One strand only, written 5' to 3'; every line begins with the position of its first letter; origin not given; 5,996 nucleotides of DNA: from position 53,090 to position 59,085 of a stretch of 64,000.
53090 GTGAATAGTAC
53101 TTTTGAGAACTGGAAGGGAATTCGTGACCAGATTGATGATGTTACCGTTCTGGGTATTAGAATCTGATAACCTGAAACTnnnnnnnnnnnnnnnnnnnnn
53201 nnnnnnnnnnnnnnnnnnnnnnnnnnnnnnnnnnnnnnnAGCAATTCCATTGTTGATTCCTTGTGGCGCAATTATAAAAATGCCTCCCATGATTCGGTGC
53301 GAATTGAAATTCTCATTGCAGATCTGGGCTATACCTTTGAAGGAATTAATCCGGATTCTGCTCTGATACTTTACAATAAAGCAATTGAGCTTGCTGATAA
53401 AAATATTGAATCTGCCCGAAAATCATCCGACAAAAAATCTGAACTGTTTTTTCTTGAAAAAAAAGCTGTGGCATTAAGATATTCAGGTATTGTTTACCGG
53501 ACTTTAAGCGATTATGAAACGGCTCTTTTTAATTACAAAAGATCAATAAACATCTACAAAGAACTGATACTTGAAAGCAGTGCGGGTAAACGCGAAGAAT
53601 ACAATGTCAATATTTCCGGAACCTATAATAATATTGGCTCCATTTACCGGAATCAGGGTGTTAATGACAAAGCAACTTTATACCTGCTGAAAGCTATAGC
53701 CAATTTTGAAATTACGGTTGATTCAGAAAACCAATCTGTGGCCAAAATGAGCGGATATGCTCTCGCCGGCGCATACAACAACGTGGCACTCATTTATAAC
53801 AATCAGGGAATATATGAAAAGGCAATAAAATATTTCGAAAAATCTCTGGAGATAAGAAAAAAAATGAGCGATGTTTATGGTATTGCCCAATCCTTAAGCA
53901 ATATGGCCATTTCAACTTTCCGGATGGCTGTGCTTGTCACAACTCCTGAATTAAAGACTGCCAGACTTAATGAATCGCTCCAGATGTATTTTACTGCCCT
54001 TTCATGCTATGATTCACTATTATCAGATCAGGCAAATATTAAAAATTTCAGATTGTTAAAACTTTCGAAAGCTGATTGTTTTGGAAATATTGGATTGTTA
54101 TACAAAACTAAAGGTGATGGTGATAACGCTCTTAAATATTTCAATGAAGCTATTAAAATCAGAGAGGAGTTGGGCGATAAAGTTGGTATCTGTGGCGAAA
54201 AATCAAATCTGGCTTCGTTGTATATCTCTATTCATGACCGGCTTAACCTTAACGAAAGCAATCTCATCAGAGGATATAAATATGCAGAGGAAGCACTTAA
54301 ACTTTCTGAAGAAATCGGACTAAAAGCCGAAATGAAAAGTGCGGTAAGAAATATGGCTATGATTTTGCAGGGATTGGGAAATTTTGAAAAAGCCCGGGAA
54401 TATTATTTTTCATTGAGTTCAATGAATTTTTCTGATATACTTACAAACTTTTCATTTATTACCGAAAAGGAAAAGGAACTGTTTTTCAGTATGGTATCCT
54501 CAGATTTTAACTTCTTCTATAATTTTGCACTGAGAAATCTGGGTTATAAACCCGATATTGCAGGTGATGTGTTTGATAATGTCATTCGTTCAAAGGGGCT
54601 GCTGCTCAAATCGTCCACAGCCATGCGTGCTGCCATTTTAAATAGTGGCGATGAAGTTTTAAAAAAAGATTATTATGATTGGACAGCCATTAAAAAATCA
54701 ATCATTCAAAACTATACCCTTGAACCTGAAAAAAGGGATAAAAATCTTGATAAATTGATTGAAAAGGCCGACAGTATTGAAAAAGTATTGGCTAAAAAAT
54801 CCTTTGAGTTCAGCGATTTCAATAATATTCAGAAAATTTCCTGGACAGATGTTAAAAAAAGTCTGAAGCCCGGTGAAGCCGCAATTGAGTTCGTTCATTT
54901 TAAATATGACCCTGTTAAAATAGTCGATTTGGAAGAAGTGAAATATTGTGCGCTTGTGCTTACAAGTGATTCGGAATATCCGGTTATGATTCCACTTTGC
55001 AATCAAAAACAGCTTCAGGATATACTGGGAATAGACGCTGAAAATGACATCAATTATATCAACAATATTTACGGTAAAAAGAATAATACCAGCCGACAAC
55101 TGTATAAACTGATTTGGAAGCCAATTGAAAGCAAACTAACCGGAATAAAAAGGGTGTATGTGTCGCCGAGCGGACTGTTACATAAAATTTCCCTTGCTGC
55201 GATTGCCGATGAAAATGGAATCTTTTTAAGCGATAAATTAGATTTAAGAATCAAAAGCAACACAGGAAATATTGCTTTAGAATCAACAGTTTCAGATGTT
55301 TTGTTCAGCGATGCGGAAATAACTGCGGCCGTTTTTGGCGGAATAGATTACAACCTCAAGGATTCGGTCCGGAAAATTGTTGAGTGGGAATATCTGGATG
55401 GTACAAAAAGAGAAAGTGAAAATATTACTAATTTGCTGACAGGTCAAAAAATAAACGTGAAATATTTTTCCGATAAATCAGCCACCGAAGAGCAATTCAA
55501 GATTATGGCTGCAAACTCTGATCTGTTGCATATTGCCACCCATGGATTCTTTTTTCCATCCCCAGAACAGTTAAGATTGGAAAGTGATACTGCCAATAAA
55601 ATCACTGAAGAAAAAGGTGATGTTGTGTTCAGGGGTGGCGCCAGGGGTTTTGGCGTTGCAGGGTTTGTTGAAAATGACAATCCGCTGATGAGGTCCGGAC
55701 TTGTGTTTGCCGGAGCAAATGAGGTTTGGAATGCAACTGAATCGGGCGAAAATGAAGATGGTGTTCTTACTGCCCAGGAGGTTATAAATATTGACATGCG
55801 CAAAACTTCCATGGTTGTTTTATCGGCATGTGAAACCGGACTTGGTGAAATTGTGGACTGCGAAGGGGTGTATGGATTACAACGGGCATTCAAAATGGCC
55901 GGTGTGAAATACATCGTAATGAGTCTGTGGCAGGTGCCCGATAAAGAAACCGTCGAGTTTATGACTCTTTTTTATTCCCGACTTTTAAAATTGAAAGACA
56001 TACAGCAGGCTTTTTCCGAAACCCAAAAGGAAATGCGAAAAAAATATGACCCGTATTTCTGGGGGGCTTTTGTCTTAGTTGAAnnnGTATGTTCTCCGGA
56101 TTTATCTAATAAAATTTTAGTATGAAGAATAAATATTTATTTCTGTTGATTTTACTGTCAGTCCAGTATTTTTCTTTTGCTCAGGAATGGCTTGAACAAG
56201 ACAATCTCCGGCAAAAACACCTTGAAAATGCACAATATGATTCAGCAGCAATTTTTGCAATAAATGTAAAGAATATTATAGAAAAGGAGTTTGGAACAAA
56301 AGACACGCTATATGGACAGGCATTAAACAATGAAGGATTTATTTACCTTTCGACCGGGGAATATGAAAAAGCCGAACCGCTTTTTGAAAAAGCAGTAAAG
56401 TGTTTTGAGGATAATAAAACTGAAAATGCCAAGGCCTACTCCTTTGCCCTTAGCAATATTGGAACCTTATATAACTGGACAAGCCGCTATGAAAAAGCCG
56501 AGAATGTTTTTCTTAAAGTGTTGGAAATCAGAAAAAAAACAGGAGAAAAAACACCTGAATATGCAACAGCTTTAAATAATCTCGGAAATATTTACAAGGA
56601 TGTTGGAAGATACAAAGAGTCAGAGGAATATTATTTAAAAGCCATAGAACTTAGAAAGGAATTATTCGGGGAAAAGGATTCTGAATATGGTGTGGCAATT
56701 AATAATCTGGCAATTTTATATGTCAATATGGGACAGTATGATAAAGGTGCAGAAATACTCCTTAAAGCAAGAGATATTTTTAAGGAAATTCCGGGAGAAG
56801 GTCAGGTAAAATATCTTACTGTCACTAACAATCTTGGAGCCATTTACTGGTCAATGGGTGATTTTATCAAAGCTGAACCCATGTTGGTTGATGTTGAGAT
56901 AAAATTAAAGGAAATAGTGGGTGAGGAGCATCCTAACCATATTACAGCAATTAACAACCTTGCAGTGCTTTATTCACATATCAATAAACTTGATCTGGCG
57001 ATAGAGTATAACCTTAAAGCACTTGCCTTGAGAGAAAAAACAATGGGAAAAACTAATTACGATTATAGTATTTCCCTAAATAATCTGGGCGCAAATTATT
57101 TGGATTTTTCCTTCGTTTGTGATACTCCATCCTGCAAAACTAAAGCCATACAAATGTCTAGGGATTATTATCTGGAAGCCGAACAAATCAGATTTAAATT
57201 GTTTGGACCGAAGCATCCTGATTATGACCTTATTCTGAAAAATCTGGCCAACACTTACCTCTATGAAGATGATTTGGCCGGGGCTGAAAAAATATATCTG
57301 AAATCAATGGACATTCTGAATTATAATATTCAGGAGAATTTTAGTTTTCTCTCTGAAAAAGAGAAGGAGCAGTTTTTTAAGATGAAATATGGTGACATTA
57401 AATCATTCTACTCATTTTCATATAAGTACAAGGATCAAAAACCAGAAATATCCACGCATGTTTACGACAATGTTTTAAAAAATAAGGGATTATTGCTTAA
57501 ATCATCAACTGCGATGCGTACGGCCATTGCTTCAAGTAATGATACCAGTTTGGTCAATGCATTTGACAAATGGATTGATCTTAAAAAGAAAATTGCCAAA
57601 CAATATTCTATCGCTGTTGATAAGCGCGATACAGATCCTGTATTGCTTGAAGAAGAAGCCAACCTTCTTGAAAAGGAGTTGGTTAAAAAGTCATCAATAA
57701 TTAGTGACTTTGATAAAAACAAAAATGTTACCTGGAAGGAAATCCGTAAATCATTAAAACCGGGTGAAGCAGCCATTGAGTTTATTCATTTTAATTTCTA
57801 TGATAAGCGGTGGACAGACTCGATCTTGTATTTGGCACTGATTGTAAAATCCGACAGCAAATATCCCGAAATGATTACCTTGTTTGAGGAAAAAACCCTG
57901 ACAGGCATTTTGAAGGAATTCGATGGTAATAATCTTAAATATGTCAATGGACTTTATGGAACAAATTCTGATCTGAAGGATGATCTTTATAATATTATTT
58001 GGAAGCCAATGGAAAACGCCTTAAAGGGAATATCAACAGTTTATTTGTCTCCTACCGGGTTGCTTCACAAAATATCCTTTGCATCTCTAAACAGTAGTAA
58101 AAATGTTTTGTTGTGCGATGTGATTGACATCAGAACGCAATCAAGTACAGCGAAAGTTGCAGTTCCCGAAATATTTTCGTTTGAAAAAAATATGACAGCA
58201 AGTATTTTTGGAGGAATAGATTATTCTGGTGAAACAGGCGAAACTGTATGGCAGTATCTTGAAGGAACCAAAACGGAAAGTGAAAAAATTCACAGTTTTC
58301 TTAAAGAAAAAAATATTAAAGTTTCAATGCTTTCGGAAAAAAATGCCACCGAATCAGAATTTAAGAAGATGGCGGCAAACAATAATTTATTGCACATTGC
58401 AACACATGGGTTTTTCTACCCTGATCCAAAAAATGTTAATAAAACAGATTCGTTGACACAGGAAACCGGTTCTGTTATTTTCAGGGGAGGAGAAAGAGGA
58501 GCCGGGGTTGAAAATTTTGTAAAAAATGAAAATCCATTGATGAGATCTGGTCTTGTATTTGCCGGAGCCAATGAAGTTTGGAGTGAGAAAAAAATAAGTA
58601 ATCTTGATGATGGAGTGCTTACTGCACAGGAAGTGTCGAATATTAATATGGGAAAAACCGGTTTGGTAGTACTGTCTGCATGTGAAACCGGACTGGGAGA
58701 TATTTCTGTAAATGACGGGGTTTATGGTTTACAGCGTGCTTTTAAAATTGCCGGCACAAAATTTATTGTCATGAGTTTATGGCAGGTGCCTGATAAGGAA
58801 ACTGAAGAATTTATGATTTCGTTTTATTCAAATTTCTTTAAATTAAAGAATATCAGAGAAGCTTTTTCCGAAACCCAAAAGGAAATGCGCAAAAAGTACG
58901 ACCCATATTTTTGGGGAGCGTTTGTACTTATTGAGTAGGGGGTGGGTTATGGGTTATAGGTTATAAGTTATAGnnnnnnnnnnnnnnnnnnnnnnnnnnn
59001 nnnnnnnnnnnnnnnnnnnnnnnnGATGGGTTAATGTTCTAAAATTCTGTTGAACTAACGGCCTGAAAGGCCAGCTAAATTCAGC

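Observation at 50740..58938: TPR-TM-PP2C phosphatase apparently co-transcribed with two CHAT genes and sharing its periplasmic input module with one of them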

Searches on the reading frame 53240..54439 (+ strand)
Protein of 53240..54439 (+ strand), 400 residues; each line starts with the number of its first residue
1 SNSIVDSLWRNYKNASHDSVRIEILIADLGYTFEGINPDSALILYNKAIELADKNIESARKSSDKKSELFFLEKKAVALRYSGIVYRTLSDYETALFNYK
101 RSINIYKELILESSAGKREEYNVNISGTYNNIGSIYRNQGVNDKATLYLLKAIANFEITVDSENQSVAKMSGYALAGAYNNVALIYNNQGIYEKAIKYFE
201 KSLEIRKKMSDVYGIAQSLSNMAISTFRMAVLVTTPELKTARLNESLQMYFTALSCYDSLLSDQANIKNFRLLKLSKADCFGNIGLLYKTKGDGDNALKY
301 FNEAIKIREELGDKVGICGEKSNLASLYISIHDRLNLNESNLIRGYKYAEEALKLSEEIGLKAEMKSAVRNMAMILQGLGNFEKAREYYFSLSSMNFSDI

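Call 67: find_homologous_proteins(query=window:53240-54439:+, max_evalue=1e-8)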
Query window:53240-54439:+ (400 aa): 197 proteins with E <= 1e-8 among 6890 candidates; the best 120 are listed.
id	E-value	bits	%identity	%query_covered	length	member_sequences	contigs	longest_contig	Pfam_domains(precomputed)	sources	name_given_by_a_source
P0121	7.7e-41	158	27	97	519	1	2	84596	PF13431.13,PF13176.13,PF22872.2,PF24885.2,PF13428.13,PF13374.13,PF17874.8,PF00515.35,PF13424.13,PF28559.1,PF13432.13,PF13181.13,PF07719.24,PF13174.13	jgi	-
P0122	2.4e-34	137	28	97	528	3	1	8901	PF13431.13,PF13176.13,PF22872.2,PF13428.13,PF08238.19,PF13374.13,PF17874.8,PF00515.35,PF04212.25,PF13424.13,PF13432.13,PF13181.13,PF07719.24,PF13174.13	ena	-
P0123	4.2e-34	136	26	96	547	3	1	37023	PF10602.16,PF13431.13,PF13414.13,PF21325.4,PF10579.15,PF13176.13,PF24885.2,PF13428.13,PF08238.19,PF13374.13,PF10516.16,PF17874.8,PF00515.35,PF13424.13,PF28559.1,PF13432.13,PF13181.13,PF07719.24,PF13174.13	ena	-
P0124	3.4e-33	133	29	96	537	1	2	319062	PF10602.16,PF26715.1,PF13414.13,PF17874.8,PF00515.35,PF13424.13,PF13176.13,PF24885.2,PF13181.13,PF07719.24,PF13374.13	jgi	-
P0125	6.2e-33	132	28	97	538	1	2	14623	PF10602.16,PF13431.13,PF07720.19,PF13414.13,PF10952.16,PF13176.13,PF24885.2,PF13428.13,PF13374.13,PF17874.8,PF00515.35,PF13424.13,PF14938.13,PF13432.13,PF13181.13,PF07719.24,PF13174.13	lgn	-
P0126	4.1e-32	130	27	98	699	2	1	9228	PF10602.16,PF13431.13,PF13176.13,PF22872.2,PF24885.2,PF13428.13,PF13374.13,PF10516.16,PF17874.8,PF00515.35,PF13424.13,PF28559.1,PF14938.13,PF13432.13,PF00211.26,PF13181.13,PF07719.24,PF13174.13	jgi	jgi:adenylate cyclase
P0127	3.4e-31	127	29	97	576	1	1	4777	PF10602.16,PF13431.13,PF13414.13,PF21325.4,PF13176.13,PF24885.2,PF13428.13,PF13374.13,PF10345.16,PF10516.16,PF13371.13,PF17874.8,PF00515.35,PF13424.13,PF13432.13,PF13181.13,PF07719.24,PF13174.13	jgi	jgi:tetratricopeptide (TPR) repeat protein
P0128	8.0e-31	126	26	88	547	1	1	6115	PF10602.16,PF13431.13,PF13414.13,PF21325.4,PF09986.16,PF13176.13,PF22872.2,PF24885.2,PF13374.13,PF10516.16,PF17874.8,PF00515.35,PF13424.13,PF14938.13,PF13432.13,PF13181.13,PF07719.24,PF13174.13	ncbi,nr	ncbi:MAG: tetratricopeptide repeat protein, partial [Flavobacteriales bacterium]|nr:tetratricopeptid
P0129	1.2e-30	125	27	68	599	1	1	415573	PF21325.4,PF17874.8,PF00515.35,PF13424.13,PF13176.13,PF24885.2,PF13432.13,PF13181.13,PF07719.24,PF13374.13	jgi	jgi:tetratricopeptide (TPR) repeat protein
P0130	1.6e-30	125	27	73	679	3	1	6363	PF10602.16,PF13176.13,PF24885.2,PF18768.8,PF13374.13,PF17874.8,PF00515.35,PF13424.13,PF13181.13,PF07228.18,PF07719.24,PF13174.13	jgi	-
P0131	5.3e-30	123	28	97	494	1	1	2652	PF10602.16,PF13431.13,PF13176.13,PF24885.2,PF13374.13,PF10345.16,PF17874.8,PF00515.35,PF13424.13,PF28559.1,PF13181.13,PF07719.24,PF13174.13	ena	-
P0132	5.4e-30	123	28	96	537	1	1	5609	PF13431.13,PF10579.15,PF13176.13,PF24885.2,PF13374.13,PF17874.8,PF00515.35,PF13424.13,PF28559.1,PF13181.13,PF07719.24,PF13174.13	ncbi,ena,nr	ncbi:MAG: hypothetical protein COB85_09030 [Bacteroidetes bacterium]|nr:MAG: hypothetical protein CO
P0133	8.2e-30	122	29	96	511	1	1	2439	PF13414.13,PF00515.35,PF13424.13,PF13176.13,PF24885.2,PF13181.13,PF07719.24,PF13374.13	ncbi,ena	-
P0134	2.0e-29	121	28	96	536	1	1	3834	PF13431.13,PF17874.8,PF00515.35,PF13424.13,PF13176.13,PF13181.13,PF07719.24,PF13174.13,PF13374.13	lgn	-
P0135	3.7e-29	120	29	62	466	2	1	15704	PF10602.16,PF13431.13,PF13176.13,PF24885.2,PF08238.19,PF13374.13,PF17874.8,PF00515.35,PF13424.13,PF13181.13,PF07719.24,PF13174.13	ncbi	-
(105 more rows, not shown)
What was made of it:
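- Of the 120 best matches to P2's TPR module, 25 carry SpoIIE, 19 histidine-kinase domains, 14 cyclase, 1 GGDEF and 0 CHAT (call 67).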

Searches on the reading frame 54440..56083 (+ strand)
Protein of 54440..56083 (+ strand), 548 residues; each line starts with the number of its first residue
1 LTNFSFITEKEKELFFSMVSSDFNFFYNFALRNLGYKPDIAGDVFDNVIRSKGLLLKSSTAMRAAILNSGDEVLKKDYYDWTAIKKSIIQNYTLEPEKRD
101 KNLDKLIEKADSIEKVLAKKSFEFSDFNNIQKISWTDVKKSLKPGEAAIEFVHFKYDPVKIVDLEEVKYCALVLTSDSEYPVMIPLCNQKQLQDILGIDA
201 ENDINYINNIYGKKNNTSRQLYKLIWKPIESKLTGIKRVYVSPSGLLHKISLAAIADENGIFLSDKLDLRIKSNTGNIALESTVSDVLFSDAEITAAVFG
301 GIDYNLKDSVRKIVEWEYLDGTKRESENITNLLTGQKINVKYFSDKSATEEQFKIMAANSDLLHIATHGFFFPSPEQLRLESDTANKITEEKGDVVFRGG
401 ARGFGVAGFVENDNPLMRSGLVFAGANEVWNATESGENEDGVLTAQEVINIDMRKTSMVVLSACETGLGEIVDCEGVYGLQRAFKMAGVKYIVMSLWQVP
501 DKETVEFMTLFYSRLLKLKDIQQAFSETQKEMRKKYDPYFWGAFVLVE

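Call 55: search_solved_structures(query=window:54440-56083:+, max_evalue=1)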
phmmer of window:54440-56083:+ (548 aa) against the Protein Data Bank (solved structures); distinct sequences matched with E-value up to 1: 1.
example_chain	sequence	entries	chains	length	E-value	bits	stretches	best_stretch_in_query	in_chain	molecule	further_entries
2oba_A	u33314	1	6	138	0.4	12.4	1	201-241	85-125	Probable 6-pyruvoyl tetrahydrobiopterin synthase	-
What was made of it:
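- Closest known: TPR-CHAT proteases. Different: No solved structure is detectable by sequence for the middle-plus-CHAT region (call 55).
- Tried and rejected: A sequence search of the PDB with the P2 middle-plus-CHAT region found no relative (call 55).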

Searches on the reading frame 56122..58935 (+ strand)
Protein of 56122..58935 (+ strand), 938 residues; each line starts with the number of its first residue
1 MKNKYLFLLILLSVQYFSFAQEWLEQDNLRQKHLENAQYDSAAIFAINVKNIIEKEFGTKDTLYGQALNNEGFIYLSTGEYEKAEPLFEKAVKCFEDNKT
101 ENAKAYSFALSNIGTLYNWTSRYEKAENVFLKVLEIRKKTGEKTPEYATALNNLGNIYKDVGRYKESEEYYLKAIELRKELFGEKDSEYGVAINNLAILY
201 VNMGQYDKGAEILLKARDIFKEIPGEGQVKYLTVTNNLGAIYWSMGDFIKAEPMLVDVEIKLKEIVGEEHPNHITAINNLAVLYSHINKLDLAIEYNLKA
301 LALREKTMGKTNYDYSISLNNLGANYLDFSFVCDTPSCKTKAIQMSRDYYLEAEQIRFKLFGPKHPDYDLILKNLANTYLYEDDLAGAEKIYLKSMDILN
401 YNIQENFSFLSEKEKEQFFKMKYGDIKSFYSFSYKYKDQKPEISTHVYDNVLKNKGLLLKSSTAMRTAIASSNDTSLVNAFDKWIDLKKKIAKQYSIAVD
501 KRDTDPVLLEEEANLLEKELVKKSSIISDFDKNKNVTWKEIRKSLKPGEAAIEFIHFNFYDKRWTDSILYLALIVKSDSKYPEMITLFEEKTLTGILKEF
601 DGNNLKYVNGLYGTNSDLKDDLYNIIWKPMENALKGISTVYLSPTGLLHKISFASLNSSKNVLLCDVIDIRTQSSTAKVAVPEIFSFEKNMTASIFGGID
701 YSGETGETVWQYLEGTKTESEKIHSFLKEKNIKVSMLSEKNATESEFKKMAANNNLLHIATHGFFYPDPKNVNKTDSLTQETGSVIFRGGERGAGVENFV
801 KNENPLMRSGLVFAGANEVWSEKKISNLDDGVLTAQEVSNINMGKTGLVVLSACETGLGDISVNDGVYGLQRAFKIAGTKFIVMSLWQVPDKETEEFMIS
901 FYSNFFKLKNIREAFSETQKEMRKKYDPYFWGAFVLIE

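Call 3: search_protein_families(library=pfam, proteins=[window:56122-58935:+], max_evalue=0.01)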
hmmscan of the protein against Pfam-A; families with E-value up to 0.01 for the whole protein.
window:56122-58935:+ (938 aa): 14 families
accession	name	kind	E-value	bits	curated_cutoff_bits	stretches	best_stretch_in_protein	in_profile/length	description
PF13424.12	TPR_12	-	1.5e-54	182.5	30.1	6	109-180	5-77/77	Tetratricopeptide repeat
PF12770.12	CHAT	-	5.3e-51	174.2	24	1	621-937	6-287/289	CHAT domain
PF13374.12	TPR_10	-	6.8e-45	150.3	27.5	4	148-185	2-39/42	Tetratricopeptide repeat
PF00515.34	TPR_1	-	8.8e-31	104.9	27.8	3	148-178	1-31/34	Tetratricopeptide repeat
PF13181.12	TPR_8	-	8.1e-24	82.2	25.7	2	148-179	1-32/34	Tetratricopeptide repeat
PF07719.23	TPR_2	-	4.5e-23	79.8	27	2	148-179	1-32/34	Tetratricopeptide repeat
PF13176.12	TPR_7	-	1.6e-22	78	27.9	1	150-180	1-31/36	Tetratricopeptide repeat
PF24885.1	TPR_NPHP3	-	3.2e-19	69.7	100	3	145-222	138-215/239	Nephrocystin-3 TPR domain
PF13431.12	TPR_17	-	1.6e-10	40.8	24.4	0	268-295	7-34/34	Tetratricopeptide repeat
PF14559.12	TPR_19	-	6.7e-09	36.4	25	0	184-217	19-52/68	Tetratricopeptide repeat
PF13432.12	TPR_16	-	5.6e-07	30.3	32.7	0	122-177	12-60/65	Tetratricopeptide repeat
PF13428.12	TPR_14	-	8.1e-07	29.6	23.5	0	74-98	10-34/44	Tetratricopeptide repeat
PF17874.7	TPR_MalT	-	2.7e-06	27.3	45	1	73-222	9-154/336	MalT-like TPR region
PF18055.7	RPN6_N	-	3.1e-05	24.7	26.5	0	121-165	7-52/117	26S proteasome regulatory subunit RPN6 N-terminal domain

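Call 59: search_protein_families(library=ncbifam, proteins=[window:56122-58935:+], max_evalue=0.001)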
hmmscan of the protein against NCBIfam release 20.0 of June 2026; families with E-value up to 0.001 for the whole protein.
window:56122-58935:+ (938 aa): 8 families
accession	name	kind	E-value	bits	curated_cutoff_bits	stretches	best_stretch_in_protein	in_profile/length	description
NF040586.1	FxSxx_TPR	equivalog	3.2e-26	92.1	300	1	67-378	474-778/830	FxSxx-COOH system tetratricopeptide repeat protein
NF053520.1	HK_Porph_FimS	equivalog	4.1e-11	41.9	600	1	42-254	102-306/618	sensor histidine kinase FimS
NF041717.1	HaaA_phane_TPR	equivalog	1.3e-09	36.7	1125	1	65-254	552-734/882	cyclophane-containing RiPP biosynthesis TPR protein HaaT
NF053617.1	SARPRegAfsRStmc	equivalog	5.8e-09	34.5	1430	2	33-177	746-885/986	SARP-family global regulator AfsR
NF040959.1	MamA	equivalog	1.2e-08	34.7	200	1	156-306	38-171/204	magnetosome protein MamA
TIGR02917.1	PEP_TPR_lipo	equivalog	2.7e-07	28.9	312.2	1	90-231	754-875/899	XrtA/PEP-CTERM system TPR-repeat protein PrsT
TIGR02521.1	type_IV_pilW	equivalog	8.6e-06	25.5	154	0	65-144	99-172/234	type IV pilus biogenesis/stability protein PilW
NF002725.1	PRK02603.1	equivalog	0.00046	20.2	143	0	71-169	41-134/173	photosystem I assembly protein Ycf3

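Call 85: search_protein_families(library=padloc, proteins=[window:56122-58935:+], max_evalue=0.001)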
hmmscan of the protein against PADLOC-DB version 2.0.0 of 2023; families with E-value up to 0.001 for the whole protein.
window:56122-58935:+ (938 aa): 2 families
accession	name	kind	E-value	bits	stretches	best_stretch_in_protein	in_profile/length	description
PDLC01169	TPR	-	1.9e-10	38.5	1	108-230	110-228/252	TPR repeats containing protein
PDLC01171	TPR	-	8.1e-06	23.1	1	65-219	141-282/504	TPR repeats containing protein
